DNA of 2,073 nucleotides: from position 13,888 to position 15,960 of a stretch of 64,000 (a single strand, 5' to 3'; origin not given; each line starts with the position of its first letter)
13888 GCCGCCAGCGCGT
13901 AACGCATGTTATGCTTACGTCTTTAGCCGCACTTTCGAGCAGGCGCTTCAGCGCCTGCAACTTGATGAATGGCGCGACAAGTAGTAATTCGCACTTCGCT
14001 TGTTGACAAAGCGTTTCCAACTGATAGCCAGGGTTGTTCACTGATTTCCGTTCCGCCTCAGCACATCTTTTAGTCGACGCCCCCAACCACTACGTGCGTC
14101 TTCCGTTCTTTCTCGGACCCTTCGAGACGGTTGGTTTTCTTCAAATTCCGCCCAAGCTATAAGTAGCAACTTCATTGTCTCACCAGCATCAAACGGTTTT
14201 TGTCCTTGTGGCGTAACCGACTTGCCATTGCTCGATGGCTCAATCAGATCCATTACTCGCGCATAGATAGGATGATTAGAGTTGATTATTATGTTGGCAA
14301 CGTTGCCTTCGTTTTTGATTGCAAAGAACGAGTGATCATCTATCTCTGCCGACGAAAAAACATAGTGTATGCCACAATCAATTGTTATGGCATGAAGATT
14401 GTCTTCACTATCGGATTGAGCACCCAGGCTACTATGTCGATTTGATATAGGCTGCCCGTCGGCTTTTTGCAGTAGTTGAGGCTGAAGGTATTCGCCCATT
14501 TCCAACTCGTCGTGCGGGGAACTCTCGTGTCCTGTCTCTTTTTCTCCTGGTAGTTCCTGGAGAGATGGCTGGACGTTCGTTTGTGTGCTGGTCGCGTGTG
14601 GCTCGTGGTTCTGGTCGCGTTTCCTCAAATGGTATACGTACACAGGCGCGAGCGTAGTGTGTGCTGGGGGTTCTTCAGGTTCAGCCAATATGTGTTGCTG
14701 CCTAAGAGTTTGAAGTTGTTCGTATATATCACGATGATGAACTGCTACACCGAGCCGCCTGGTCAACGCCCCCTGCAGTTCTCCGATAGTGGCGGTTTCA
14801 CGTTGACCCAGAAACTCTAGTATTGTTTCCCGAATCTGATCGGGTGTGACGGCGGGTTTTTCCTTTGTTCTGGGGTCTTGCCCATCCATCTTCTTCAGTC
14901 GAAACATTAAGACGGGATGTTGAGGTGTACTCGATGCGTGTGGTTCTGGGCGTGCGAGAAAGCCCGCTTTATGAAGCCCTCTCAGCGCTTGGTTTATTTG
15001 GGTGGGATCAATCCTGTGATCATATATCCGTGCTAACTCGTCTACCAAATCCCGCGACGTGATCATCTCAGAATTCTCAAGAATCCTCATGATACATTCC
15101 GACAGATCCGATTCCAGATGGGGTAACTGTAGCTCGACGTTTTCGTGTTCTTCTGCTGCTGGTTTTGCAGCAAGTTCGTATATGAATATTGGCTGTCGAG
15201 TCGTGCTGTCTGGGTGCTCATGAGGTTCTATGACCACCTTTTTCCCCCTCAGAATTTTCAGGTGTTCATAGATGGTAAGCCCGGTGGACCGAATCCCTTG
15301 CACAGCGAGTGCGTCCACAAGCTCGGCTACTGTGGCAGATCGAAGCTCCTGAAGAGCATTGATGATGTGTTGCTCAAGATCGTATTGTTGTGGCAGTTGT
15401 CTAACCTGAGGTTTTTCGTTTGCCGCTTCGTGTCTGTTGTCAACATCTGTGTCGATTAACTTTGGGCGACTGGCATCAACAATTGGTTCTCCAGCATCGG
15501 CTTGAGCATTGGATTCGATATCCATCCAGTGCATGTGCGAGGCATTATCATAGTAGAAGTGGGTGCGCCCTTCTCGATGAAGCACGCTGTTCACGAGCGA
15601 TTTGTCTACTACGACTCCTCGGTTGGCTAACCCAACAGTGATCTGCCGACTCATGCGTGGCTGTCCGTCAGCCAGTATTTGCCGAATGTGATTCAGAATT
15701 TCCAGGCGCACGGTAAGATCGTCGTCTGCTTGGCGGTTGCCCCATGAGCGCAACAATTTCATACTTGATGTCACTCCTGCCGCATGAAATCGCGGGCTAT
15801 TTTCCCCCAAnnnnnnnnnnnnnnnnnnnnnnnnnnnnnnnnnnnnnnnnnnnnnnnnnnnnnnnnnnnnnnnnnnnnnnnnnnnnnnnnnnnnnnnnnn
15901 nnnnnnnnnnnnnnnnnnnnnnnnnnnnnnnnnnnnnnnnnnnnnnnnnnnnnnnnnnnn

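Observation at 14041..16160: GHKL ATPase and its downstream neighbour share a paralogous C-terminal domain of about 130 aa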

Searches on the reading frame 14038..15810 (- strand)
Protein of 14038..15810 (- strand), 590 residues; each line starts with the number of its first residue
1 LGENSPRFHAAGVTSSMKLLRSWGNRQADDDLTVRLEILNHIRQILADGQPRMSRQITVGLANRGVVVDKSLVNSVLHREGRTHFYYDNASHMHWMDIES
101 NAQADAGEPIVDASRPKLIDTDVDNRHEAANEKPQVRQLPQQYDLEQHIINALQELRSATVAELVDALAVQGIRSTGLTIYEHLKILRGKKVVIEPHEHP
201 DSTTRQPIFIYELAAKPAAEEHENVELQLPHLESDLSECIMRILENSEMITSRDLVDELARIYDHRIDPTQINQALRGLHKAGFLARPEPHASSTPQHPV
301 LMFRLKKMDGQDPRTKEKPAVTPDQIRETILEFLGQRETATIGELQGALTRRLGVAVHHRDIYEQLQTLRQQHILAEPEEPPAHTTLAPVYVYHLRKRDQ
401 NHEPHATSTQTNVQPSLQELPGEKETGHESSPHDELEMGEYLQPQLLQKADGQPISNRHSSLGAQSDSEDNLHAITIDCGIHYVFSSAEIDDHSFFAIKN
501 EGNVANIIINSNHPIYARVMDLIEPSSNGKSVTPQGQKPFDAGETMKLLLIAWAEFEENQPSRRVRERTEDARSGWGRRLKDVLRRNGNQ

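Call 4: search_protein_families(library=pfam, proteins=[window:14038-15810:-], max_evalue=0.01)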
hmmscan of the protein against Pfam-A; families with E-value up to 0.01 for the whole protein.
window:14038-15810:- (590 aa): 5 families
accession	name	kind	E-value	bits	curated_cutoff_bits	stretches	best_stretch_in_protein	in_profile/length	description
PF21128.4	MCM4_WHD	-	1.6e-05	25.3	24.4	0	233-283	7-60/75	MCM4, winged helix domain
PF03965.22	Penicillinase_R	-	8.2e-05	23.4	22.6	0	144-193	3-51/115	Penicillinase repressor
PF02334.22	RTP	-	0.00041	21.3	26.7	0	351-400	37-86/113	Replication terminator protein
PF13565.12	HTH_32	-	0.0036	18.3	33.7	0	311-364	17-71/73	Homeodomain-like domain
PF19121.6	DUF5805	-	0.0094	16.7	28.5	0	140-169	9-38/67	Family of unknown function (DUF5805)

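Call 5: search_protein_families(library=padloc, proteins=[window:14038-15810:-], max_evalue=0.01)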
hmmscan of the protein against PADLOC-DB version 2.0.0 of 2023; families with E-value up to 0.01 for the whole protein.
window:14038-15810:- (590 aa): 1 family
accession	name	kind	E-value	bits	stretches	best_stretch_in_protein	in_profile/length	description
PDLC04705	PDC-M54B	-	0.0064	13.4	1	450-506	353-408/480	-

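Call 7: search_protein_families(library=ncbifam, proteins=[window:14038-15810:-], max_evalue=0.01)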
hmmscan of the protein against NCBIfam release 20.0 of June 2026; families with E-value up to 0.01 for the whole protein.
window:14038-15810:- (590 aa): 1 family
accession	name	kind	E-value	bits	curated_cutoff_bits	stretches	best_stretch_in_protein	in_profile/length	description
NF033545.0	transpos_IS630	equivalog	0.008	15.7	100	0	311-370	46-109/299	IS630 family transposase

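Call 42: find_homologous_proteins(query=window:14041-15762:-, max_evalue=0.001)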
Query window:14041-15762:- (574 aa): 1 proteins with E <= 0.001 among 8000 candidates.
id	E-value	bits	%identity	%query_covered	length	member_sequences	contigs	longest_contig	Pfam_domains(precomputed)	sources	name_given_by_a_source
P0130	0.0e+0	1292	100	100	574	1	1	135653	PF21128.6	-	-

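Call 46: search_solved_structures(query=window:14041-15762:-, max_evalue=1)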
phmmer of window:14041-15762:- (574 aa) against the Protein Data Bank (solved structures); distinct sequences matched with E-value up to 1: 0.
